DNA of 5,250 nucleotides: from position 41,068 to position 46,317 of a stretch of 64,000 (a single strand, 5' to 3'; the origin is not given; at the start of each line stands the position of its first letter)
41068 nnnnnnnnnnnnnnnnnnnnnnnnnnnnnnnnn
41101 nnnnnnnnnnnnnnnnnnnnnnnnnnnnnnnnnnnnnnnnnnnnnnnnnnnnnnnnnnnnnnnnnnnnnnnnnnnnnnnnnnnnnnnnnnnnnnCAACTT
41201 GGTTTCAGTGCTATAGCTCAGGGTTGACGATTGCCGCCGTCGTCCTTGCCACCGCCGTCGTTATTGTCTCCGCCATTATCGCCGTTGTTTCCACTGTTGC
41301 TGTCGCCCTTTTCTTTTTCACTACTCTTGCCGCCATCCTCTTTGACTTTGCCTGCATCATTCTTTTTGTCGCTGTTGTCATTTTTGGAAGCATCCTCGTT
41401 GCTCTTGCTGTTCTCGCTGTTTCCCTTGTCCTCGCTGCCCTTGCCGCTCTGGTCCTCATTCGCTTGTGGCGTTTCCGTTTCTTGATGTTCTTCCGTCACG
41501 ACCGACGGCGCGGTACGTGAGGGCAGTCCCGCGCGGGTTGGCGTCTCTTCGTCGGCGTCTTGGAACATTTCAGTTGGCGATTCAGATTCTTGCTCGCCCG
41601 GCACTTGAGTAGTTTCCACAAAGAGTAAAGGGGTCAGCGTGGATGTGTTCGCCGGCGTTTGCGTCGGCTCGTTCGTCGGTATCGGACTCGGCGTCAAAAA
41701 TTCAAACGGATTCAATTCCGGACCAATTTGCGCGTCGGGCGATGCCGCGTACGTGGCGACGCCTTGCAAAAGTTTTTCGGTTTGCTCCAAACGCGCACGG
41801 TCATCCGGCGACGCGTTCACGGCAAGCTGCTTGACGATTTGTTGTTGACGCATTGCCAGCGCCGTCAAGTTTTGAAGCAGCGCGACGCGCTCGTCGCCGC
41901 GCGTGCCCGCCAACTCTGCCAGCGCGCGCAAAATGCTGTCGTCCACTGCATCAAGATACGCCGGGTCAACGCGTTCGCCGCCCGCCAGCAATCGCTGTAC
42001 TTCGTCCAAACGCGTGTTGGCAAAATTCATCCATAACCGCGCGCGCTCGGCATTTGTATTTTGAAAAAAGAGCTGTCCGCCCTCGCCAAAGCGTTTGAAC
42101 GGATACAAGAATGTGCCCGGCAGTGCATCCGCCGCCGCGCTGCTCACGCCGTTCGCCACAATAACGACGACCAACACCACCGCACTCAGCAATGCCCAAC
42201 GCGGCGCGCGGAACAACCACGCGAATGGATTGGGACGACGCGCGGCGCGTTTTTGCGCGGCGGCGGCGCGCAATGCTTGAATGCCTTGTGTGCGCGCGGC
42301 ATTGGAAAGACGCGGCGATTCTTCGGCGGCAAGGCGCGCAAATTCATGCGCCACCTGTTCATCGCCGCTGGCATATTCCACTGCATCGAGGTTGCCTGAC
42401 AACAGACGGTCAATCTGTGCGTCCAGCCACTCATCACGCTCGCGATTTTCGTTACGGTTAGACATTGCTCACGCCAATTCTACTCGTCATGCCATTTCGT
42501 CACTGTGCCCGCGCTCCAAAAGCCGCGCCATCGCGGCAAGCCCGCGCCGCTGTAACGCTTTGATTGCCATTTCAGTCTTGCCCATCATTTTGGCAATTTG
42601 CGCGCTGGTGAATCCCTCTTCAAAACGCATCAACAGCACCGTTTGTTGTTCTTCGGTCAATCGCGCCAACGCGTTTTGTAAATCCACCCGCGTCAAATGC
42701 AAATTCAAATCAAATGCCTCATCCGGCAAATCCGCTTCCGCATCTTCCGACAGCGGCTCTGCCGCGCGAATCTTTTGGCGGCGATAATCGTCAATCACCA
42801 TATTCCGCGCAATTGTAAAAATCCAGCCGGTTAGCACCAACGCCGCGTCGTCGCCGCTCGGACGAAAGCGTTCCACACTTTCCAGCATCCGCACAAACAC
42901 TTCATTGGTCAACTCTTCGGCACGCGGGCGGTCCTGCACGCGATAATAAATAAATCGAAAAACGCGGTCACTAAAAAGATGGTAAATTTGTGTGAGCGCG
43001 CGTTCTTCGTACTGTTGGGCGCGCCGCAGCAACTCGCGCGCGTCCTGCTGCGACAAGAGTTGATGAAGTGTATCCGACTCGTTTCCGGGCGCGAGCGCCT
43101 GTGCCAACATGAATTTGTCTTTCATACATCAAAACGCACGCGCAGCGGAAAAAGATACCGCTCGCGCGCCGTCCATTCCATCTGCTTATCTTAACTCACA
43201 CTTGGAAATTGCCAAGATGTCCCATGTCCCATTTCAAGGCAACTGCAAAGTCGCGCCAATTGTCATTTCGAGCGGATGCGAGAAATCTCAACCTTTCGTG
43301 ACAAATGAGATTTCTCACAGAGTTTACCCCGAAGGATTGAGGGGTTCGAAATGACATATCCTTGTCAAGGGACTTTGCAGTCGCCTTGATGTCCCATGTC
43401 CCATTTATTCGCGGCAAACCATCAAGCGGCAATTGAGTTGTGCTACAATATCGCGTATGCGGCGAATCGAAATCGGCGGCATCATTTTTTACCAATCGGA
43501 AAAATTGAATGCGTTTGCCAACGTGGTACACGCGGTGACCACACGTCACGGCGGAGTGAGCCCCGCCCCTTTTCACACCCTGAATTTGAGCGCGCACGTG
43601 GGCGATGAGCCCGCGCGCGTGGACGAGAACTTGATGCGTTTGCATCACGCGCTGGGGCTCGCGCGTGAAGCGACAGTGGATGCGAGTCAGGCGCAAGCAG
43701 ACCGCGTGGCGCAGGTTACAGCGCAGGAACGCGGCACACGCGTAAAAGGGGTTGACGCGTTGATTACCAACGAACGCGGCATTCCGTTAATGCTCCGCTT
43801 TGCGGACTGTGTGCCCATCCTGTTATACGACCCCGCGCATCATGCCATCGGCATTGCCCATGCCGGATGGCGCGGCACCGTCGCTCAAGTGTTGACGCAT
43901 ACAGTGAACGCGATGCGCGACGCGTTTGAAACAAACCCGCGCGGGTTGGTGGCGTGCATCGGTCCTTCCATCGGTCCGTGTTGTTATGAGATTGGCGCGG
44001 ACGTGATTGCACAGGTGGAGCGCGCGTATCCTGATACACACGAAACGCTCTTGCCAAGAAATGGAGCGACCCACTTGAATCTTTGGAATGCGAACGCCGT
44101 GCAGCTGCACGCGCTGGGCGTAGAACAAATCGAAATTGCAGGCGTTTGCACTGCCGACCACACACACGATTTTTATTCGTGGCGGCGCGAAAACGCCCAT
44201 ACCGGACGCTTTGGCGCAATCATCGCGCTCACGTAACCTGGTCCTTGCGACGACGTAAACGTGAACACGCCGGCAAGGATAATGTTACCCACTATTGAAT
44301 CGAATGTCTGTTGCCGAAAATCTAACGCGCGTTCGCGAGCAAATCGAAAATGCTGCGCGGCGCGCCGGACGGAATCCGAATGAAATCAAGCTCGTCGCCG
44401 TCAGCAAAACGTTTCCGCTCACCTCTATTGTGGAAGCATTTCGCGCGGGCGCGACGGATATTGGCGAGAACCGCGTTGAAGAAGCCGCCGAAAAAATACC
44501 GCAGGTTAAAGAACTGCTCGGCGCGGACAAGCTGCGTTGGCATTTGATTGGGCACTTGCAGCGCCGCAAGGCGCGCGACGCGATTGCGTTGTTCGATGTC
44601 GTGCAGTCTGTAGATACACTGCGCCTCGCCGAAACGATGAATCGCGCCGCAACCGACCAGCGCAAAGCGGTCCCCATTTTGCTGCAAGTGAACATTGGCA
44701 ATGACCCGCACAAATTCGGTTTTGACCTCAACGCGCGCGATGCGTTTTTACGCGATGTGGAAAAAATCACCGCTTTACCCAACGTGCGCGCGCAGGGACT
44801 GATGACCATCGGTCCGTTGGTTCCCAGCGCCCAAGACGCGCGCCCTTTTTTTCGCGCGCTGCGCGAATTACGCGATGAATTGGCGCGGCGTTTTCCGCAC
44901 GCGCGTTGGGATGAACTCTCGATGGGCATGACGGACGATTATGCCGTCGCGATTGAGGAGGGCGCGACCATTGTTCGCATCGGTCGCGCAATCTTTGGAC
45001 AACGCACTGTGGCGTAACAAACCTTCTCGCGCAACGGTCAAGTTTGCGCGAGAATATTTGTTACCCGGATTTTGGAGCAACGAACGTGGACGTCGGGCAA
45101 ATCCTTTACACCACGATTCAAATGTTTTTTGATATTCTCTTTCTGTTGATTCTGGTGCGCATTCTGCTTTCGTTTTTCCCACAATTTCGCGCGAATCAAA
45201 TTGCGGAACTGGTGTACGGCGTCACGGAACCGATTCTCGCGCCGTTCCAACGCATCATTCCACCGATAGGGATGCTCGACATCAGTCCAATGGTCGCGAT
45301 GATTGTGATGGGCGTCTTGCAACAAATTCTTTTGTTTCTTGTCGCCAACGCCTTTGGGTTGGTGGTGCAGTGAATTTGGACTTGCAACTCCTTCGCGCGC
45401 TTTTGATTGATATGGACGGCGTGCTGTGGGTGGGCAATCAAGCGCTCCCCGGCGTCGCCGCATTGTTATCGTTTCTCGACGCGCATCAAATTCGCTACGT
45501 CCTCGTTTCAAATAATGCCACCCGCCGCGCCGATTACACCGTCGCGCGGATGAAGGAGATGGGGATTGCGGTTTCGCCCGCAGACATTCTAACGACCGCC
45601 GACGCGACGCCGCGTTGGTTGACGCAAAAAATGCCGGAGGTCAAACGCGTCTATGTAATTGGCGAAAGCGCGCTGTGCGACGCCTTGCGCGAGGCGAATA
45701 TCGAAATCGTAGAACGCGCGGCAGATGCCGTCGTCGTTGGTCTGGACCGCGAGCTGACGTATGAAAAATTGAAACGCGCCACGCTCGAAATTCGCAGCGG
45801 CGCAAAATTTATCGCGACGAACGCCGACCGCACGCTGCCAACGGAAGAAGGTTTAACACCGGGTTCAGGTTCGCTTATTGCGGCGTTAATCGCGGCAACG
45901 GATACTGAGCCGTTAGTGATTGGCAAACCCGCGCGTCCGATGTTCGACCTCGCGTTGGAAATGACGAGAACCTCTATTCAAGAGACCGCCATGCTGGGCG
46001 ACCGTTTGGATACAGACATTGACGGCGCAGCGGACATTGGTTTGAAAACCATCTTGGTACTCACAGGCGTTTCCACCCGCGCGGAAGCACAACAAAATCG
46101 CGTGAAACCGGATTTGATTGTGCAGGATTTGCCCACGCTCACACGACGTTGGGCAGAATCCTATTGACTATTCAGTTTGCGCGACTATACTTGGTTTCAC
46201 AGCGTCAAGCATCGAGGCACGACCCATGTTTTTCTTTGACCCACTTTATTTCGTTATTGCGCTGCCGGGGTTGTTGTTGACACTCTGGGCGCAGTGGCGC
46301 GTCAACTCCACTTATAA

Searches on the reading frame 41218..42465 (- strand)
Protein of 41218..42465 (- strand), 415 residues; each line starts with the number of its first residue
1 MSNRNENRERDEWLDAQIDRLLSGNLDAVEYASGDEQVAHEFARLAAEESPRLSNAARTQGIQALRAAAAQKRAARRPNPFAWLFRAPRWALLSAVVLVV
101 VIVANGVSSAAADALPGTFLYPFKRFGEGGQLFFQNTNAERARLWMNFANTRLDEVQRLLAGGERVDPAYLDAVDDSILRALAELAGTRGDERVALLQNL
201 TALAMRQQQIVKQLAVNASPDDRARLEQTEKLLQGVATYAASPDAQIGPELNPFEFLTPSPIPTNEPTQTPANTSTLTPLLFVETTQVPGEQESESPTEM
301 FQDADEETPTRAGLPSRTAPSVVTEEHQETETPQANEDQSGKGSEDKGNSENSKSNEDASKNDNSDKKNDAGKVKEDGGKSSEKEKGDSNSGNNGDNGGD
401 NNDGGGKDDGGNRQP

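Call 59: search_protein_families(library=pfam, proteins=[window:41218-42465:-], max_evalue=0.00001)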
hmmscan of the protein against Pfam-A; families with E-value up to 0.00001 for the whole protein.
window:41218-42465:- (415 aa): 1 family
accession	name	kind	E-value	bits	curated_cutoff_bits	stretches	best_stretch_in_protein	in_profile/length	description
PF18915.5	DUF5667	-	6.8e-09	36.5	27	1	114-165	2-53/99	Domain of unknown function (DUF5667)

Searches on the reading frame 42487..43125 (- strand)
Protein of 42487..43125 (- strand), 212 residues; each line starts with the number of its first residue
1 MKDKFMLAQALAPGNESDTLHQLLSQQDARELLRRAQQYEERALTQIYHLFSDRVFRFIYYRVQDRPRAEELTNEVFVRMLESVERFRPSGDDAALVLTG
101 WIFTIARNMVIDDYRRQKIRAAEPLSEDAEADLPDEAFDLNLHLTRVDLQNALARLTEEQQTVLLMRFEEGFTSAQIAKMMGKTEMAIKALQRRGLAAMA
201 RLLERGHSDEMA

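Call 59: search_protein_families(library=pfam, proteins=[window:42487-43125:-], max_evalue=0.00001)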
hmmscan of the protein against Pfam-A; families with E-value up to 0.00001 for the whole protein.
window:42487-43125:- (212 aa): 3 families
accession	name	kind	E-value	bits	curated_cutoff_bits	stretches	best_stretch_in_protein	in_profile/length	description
PF04545.22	Sigma70_r4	-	8.2e-13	48.1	24.1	1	152-199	1-48/50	Sigma-70, region 4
PF04542.20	Sigma70_r2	-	1.1e-12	48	24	1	48-118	2-69/71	Sigma-70 region 2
PF08281.18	Sigma70_r4_2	-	1.3e-12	47.6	25.7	1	147-199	2-54/54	Sigma-70, region 4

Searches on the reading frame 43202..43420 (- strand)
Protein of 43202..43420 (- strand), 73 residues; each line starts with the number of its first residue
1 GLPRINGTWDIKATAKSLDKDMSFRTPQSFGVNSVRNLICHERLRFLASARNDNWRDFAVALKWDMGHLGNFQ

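Call 51: search_protein_representatives(protein=window:43202-43420:-)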
Query: 73 residues. Proteins with E-value up to 0.001 (for the whole library): 1; up to 1e-10: 0; up to 1e-30: 0. The best 1 are listed.
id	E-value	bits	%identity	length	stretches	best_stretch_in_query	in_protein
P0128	3.8e-06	43.3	32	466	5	30-66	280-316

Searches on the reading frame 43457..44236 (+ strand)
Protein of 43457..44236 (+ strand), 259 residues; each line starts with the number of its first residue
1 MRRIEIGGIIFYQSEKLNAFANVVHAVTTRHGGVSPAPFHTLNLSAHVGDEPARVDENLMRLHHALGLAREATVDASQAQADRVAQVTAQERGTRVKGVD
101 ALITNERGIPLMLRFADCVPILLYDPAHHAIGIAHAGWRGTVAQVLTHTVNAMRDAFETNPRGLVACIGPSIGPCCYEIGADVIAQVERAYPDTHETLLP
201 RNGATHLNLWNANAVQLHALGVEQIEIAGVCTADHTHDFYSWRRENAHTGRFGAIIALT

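Call 44: find_homologous_proteins(query=window:43457-44236:+)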
Query window:43457-44236:+ (259 aa): 7827 proteins with E <= 0.001 among 8000 candidates; the best 120 are listed.
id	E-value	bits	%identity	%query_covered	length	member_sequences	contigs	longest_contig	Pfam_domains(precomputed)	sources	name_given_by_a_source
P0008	6.6e-172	588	100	100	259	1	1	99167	PF02578.21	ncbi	-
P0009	3.7e-135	467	79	100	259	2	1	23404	PF02578.21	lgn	-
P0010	9.5e-135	466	79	100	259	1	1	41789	PF02578.21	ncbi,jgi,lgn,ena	-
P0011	2.0e-134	465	80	100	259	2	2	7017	PF02578.21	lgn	-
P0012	3.2e-133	461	79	100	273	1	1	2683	PF02578.21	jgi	jgi:YfiH family protein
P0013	4.2e-133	461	79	100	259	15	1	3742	PF02578.21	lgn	-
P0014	2.4e-132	458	79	100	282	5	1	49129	PF02578.21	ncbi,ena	-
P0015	5.0e-132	457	79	100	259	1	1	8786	PF02578.21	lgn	-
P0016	1.6e-130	452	77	100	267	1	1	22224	PF02578.21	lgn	-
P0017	6.3e-130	450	76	100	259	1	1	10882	PF02578.21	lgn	-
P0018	1.3e-129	449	76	100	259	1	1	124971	PF02578.21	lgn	-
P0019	5.4e-129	447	76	100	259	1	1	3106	PF02578.21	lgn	-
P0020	6.3e-129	447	76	100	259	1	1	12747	PF02578.21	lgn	-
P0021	1.3e-128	446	76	100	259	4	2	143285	PF02578.21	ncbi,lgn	-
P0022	6.7e-128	444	75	100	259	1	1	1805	PF02578.21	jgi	jgi:YfiH family protein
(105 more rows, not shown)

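Call 45: find_encoding_contigs(protein=P0010, flank=10000, max_places=3)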
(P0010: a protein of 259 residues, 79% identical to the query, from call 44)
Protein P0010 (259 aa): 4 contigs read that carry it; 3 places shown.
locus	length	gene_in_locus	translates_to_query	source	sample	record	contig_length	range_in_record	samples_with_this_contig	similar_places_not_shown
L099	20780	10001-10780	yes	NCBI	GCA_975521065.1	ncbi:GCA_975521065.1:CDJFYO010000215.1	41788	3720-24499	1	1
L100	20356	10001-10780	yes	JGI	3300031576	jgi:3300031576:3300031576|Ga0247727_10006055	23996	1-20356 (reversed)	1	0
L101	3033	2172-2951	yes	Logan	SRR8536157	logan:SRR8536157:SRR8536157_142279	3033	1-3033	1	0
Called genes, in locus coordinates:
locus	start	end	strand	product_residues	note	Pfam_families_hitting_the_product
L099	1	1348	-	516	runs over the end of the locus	PF03023:MurJ, PF13440:Polysacc_synt_3, PF01554:MatE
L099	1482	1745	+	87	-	PF01649:Ribosomal_S20p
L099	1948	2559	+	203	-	PF01726:LexA_DNA_bind, PF00717:Peptidase_S24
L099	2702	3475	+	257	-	-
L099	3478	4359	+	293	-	PF01580:FtsK_SpoIIIE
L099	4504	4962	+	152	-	-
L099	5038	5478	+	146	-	PF00903:Glyoxalase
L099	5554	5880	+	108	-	-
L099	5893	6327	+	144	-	PF10604:Polyketide_cyc2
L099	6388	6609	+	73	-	-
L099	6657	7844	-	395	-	-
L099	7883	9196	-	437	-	PF18915:DUF5667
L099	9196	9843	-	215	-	PF04542:Sigma70_r2, PF08281:Sigma70_r4_2, PF04545:Sigma70_r4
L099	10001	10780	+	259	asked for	PF02578:Cu-oxidase_4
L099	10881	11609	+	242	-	PF01168:Ala_racemase_N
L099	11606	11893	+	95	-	PF02325:CCB3_YggT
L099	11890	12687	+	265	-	PF00702:Hydrolase, PF13344:Hydrolase_6, PF13242:Hydrolase_like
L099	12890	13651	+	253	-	PF04298:Zn_peptidase_2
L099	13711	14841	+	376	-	PF21016:RlmN_N, PF04055:Radical_SAM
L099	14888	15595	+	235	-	PF00834:Ribul_P_3_epim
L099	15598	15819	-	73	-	PF00830:Ribosomal_L28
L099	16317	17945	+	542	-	PF02734:Dak2, PF21645:FakA-like_M, PF13684:FakA-like_C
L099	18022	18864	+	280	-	PF02645:DegV, PF13684:FakA-like_C (weak)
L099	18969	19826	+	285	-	PF02645:DegV, PF13684:FakA-like_C (weak)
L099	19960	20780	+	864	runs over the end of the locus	PF17191:RecG_wedge, PF01336:tRNA_anti-codon (weak), PF00270:DEAD, PF04851:ResIII, PF00271:Helicase_C, PF19833:RecG_dom3_C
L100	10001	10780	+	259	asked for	PF02578:Cu-oxidase_4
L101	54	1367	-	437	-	PF18915:DUF5667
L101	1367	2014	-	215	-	PF04542:Sigma70_r2, PF08281:Sigma70_r4_2, PF04545:Sigma70_r4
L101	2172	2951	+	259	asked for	PF02578:Cu-oxidase_4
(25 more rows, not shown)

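Call 46: find_encoding_contigs(protein=P0009, flank=10000, max_places=3)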
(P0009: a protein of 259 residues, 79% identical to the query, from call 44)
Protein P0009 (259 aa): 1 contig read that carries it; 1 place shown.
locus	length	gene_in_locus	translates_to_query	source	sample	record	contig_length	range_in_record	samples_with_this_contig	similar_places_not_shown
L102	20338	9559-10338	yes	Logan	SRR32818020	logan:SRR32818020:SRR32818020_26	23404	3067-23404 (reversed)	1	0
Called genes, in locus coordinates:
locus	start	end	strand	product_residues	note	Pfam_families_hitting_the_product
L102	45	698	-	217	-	PF01300:Sua5_yciO_yrdC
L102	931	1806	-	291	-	PF17827:PrmC_N, PF05175:MTS, PF06325:PrmA, PF12847:Methyltransf_18 (weak), PF13847:Methyltransf_31, PF08242:Methyltransf_12 (weak), PF13649:Methyltransf_25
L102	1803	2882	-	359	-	PF03462:PCRF, PF00472:RF-1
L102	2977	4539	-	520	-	PF03023:MurJ, PF13440:Polysacc_synt_3, PF01554:MatE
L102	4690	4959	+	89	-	PF01649:Ribosomal_S20p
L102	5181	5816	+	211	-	PF01726:LexA_DNA_bind, PF00717:Peptidase_S24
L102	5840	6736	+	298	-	-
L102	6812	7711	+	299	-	PF01580:FtsK_SpoIIIE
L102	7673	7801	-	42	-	-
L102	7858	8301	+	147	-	-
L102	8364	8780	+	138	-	PF00903:Glyoxalase, PF06983:3-dmu-9_3-mt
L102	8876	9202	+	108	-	-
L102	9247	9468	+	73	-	-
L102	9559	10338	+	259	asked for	PF02578:Cu-oxidase_4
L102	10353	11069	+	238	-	PF01168:Ala_racemase_N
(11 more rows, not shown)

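Call 47: find_encoding_contigs(protein=P0021, flank=10000, max_places=3)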
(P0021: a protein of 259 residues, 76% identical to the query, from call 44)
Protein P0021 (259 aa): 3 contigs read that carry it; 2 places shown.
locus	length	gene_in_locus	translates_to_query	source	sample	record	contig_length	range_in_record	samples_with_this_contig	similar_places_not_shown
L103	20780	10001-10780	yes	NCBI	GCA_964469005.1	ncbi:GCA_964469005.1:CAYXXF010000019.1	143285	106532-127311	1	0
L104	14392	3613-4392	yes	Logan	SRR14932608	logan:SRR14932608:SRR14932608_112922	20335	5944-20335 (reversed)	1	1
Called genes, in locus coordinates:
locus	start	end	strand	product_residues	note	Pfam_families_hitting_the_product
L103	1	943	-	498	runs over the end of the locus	PF03023:MurJ, PF13440:Polysacc_synt_3, PF01554:MatE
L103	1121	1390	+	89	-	PF01649:Ribosomal_S20p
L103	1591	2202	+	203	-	PF01726:LexA_DNA_bind, PF00717:Peptidase_S24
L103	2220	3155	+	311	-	-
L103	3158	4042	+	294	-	PF01580:FtsK_SpoIIIE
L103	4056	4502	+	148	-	-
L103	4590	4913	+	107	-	-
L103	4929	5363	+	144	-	PF10604:Polyketide_cyc2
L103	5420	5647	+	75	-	-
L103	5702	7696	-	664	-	PF18914:DUF5666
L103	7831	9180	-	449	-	-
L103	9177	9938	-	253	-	PF04542:Sigma70_r2, PF04545:Sigma70_r4, PF08281:Sigma70_r4_2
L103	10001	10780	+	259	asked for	PF02578:Cu-oxidase_4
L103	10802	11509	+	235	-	PF01168:Ala_racemase_N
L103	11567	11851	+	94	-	PF02325:CCB3_YggT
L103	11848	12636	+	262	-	PF00702:Hydrolase, PF13344:Hydrolase_6, PF13419:HAD_2 (faint), PF13242:Hydrolase_like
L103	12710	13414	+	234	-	PF04298:Zn_peptidase_2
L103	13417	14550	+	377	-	PF21016:RlmN_N, PF04055:Radical_SAM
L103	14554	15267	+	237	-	PF00834:Ribul_P_3_epim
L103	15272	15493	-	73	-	PF00830:Ribosomal_L28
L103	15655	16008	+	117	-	PF03780:Asp23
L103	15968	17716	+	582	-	PF02734:Dak2, PF21645:FakA-like_M, PF13684:FakA-like_C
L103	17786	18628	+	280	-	PF02645:DegV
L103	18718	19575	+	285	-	PF02645:DegV, PF13684:FakA-like_C (weak)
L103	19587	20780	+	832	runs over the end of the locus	PF17191:RecG_wedge, PF01336:tRNA_anti-codon (weak), PF00270:DEAD, PF04851:ResIII, PF00271:Helicase_C, PF19833:RecG_dom3_C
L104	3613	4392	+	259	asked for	PF02578:Cu-oxidase_4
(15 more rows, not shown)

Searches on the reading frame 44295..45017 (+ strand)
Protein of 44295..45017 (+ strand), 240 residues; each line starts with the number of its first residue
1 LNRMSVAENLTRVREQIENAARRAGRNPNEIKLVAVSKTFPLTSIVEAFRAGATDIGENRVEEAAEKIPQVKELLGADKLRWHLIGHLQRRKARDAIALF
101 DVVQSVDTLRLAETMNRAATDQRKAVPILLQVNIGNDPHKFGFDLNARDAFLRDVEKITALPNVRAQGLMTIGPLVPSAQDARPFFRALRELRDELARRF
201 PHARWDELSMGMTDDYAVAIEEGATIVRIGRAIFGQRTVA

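Call 59: search_protein_families(library=pfam, proteins=[window:44295-45017:+], max_evalue=0.00001)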
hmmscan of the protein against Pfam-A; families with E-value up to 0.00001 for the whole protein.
window:44295-45017:+ (240 aa): 1 family
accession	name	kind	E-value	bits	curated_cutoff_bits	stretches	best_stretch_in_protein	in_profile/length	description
PF01168.26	Ala_racemase_N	-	3.4e-19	69.9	24.1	1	9-236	2-218/220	Alanine racemase, N-terminal domain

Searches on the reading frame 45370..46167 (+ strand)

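Call 59: search_protein_families(library=pfam, proteins=[window:45370-46167:+], max_evalue=0.00001)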
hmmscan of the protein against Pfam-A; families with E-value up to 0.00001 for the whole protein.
window:45370-46167:+ (265 aa): 3 families
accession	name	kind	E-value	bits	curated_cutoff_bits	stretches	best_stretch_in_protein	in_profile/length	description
PF13344.12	Hydrolase_6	-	1.6e-25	89.5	27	1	12-112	2-101/101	Haloacid dehalogenase-like hydrolase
PF13242.12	Hydrolase_like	-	3.8e-22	78.4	22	1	183-255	1-73/75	HAD-hyrolase-like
PF00702.32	Hydrolase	-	2e-15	58.1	26.4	1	9-224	2-191/191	haloacid dehalogenase-like hydrolase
